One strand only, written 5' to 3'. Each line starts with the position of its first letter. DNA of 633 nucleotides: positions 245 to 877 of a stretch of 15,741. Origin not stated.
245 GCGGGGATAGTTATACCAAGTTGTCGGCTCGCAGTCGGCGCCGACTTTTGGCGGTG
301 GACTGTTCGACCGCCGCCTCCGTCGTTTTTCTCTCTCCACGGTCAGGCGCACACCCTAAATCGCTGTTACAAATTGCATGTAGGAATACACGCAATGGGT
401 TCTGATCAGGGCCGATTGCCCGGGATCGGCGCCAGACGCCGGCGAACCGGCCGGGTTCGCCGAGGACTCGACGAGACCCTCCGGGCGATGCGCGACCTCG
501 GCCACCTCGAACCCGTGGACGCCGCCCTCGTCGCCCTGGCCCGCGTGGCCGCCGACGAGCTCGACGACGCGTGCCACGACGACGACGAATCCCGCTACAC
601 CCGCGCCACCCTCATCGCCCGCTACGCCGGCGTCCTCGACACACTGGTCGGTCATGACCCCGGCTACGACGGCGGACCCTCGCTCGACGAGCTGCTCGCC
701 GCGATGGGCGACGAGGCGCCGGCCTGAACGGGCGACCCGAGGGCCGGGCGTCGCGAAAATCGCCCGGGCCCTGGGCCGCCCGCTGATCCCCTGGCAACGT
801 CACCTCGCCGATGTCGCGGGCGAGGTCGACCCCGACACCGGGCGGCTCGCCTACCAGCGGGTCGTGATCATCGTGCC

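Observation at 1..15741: Candidate miniature phage-plasmid: a 15.7-kb tailed phage with a plasmid-style maintenance core and no integrase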

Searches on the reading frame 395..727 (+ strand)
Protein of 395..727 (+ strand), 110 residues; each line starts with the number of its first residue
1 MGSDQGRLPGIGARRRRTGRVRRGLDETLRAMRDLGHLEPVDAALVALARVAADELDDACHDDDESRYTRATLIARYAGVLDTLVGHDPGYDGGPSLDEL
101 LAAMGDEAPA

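Call 6: search_protein_families(library=pfam, proteins=[window:395-727:+], max_evalue=0.01)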
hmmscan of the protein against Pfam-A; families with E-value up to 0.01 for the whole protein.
window:395-727:+ (110 aa): 1 family
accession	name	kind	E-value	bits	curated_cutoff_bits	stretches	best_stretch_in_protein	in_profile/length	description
PF23931.1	Terminase_6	-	7.3e-07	30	27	1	26-84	3-62/96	Terminase small subunit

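Call 15: search_protein_families(library=phrogs, proteins=[window:395-727:+], max_evalue=0.01)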
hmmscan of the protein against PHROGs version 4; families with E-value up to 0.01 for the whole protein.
window:395-727:+ (110 aa): 2 families
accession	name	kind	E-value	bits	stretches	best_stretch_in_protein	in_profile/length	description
phrog_10594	-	unknown function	1.5e-05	26.1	1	15-63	12-57/125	-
phrog_15169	-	head and packaging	0.0011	20.2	1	16-83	31-96/135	terminase small subunit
